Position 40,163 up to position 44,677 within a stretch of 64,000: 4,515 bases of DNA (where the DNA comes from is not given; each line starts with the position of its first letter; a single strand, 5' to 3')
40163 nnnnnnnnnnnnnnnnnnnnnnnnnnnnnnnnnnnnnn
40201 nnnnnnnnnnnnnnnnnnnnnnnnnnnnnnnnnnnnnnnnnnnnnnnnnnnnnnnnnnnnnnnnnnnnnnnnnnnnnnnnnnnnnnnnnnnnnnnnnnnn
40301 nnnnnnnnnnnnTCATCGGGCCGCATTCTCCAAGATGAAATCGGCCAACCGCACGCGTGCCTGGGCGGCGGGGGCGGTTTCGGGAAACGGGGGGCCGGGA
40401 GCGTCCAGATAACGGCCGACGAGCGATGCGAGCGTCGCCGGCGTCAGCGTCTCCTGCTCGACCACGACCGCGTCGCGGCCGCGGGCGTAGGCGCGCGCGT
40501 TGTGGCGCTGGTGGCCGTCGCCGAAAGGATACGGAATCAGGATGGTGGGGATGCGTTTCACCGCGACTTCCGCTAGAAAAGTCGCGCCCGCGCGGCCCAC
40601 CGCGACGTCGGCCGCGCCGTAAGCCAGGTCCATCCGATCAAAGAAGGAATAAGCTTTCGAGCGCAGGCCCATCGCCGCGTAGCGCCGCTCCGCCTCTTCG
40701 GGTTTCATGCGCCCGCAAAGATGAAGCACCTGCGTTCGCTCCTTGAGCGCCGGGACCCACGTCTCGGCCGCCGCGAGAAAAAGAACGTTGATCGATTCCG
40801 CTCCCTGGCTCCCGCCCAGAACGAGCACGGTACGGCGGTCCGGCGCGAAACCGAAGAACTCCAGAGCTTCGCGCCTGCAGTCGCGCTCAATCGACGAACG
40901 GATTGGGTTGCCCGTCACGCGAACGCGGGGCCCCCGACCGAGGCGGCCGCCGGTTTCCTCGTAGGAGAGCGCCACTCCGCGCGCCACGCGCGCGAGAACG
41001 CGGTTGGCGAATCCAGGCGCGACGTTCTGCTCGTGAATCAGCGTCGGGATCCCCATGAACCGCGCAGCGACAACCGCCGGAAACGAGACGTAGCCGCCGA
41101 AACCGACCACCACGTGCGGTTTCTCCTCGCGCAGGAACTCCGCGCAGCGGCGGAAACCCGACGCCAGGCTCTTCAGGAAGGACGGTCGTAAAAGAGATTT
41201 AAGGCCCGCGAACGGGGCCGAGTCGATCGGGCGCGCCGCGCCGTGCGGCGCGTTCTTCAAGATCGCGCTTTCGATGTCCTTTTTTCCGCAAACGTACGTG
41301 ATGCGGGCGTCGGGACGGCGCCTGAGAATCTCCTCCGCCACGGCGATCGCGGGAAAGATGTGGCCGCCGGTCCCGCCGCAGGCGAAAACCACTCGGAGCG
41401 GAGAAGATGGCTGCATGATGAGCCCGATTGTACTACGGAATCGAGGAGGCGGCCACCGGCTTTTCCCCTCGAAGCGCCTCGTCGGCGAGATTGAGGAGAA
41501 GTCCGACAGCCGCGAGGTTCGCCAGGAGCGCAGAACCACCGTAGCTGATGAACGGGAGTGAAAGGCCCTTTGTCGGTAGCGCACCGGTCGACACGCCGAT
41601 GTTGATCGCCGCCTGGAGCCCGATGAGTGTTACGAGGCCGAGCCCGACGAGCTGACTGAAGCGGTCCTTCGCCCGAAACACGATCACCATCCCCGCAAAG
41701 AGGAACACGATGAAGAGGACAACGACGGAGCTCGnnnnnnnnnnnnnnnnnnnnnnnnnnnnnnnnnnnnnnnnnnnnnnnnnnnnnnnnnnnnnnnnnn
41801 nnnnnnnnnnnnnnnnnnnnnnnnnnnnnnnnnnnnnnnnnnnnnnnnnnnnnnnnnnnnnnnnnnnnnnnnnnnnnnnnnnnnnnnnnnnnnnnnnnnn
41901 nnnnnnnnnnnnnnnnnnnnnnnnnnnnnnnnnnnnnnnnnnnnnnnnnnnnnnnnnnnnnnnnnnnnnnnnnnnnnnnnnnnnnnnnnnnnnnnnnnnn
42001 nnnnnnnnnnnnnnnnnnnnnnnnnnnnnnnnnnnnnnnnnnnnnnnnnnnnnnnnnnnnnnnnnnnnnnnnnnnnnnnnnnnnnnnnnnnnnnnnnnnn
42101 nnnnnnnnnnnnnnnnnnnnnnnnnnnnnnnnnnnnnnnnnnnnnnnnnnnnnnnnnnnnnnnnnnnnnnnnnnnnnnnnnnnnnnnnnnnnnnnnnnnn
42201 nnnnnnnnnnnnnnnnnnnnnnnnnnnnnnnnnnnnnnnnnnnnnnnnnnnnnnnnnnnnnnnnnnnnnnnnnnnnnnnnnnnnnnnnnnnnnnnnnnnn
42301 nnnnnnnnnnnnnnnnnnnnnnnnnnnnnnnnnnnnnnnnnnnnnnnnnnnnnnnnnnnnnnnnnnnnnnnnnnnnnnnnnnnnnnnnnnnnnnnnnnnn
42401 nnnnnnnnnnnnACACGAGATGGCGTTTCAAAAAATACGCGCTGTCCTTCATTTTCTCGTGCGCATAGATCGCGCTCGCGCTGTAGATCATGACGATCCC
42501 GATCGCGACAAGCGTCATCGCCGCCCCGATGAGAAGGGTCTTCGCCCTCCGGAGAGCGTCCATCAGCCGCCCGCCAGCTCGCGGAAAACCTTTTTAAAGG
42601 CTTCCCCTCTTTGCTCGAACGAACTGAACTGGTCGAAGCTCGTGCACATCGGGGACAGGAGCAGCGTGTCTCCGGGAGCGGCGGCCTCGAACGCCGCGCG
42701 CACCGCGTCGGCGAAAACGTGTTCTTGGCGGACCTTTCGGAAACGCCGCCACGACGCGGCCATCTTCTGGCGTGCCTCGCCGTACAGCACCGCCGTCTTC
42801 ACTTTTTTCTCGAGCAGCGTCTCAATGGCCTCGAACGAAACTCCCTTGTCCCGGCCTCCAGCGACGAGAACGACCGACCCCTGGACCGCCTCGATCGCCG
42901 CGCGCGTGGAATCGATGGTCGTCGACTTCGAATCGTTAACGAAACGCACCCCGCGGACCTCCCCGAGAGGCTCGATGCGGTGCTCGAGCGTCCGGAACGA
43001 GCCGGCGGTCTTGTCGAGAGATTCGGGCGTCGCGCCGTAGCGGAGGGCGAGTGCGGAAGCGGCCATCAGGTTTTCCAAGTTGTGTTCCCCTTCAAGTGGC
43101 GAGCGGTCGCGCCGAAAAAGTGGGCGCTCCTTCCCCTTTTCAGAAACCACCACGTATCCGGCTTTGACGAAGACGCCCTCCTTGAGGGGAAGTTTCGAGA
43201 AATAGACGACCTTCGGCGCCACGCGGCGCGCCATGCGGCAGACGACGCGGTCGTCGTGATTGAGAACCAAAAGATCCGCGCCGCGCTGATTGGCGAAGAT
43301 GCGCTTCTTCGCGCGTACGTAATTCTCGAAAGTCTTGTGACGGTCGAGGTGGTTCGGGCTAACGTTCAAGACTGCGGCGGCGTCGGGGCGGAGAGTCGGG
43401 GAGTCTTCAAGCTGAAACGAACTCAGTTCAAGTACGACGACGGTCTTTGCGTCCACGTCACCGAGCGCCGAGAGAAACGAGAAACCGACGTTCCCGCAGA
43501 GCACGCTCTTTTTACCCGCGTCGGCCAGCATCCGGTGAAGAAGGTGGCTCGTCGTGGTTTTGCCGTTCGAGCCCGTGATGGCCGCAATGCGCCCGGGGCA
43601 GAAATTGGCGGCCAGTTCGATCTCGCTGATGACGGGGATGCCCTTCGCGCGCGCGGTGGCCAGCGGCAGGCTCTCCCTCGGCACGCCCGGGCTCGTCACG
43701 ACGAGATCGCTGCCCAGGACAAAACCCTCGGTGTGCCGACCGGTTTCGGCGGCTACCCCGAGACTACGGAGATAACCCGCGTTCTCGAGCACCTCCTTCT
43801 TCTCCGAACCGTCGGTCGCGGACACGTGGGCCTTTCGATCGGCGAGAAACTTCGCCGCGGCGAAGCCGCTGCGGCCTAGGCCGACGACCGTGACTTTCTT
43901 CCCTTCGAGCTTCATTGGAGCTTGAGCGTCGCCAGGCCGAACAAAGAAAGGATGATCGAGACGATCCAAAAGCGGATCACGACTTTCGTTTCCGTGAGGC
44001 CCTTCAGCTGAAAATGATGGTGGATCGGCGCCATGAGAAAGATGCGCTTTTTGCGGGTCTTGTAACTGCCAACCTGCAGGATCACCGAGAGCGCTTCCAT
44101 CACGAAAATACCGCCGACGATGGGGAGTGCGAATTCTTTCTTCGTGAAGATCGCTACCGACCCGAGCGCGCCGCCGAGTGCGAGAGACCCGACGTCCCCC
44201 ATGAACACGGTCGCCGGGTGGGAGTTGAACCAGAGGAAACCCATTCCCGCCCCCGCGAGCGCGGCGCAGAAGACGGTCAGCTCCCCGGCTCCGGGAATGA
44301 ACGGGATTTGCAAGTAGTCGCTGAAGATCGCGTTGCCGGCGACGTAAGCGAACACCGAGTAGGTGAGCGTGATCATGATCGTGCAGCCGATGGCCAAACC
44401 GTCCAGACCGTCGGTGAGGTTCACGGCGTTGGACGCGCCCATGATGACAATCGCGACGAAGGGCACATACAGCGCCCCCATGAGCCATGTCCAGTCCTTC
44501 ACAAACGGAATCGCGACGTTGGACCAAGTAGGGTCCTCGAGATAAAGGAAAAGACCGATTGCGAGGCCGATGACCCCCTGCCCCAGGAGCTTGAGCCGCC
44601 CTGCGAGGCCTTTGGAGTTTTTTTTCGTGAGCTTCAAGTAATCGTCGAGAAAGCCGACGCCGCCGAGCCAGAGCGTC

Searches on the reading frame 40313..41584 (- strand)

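Call 65: search_protein_families(library=pfam, max_evalue=1e-8, proteins=[window:40313-41584:-])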
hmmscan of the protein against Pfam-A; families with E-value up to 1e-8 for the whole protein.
window:40313-41584:- (423 aa): 2 families
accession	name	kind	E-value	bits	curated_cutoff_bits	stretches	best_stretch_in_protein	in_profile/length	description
PF03033.26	Glyco_transf_28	-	2.5e-31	109.1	26.2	1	65-205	1-138/139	Glycosyltransferase family 28 N-terminal domain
PF04101.22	Glyco_tran_28_C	-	1.2e-30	107.2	22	1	252-401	1-149/166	Glycosyltransferase family 28 C-terminal domain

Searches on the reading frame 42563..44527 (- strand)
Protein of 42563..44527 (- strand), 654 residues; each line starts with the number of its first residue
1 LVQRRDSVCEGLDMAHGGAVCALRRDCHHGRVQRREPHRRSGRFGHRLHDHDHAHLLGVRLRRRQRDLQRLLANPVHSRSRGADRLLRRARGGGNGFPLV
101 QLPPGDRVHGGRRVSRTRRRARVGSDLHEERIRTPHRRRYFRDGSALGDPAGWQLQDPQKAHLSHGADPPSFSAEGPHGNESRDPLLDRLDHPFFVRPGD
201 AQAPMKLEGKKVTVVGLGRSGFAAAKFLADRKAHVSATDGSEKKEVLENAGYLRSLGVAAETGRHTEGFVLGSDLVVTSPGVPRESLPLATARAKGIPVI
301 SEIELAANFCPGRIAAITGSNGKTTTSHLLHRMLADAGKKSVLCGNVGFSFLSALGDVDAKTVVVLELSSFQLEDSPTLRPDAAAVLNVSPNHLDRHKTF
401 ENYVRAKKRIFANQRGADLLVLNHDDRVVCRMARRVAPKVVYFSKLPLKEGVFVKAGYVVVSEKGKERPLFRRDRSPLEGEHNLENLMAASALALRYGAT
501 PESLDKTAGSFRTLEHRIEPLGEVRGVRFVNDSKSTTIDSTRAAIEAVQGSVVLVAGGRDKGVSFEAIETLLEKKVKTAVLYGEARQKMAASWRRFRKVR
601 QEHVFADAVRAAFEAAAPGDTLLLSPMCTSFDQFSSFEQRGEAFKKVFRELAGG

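Call 65: search_protein_families(library=pfam, max_evalue=1e-8, proteins=[window:42563-44527:-])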
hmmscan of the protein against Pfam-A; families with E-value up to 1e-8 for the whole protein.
window:42563-44527:- (654 aa): 3 families
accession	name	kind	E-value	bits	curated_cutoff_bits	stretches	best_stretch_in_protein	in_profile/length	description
PF08245.18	Mur_ligase_M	-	1.3e-31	110.6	24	1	317-494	1-200/200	Mur ligase middle domain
PF21799.2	MurD-like_N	-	2.1e-13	50.8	27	1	210-300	1-87/88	Mur ligase MurD-like, N-terminal domain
PF02875.26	Mur_ligase_C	-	6e-13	50.2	28.4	1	516-626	1-125/127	Mur ligase, glutamate ligase domain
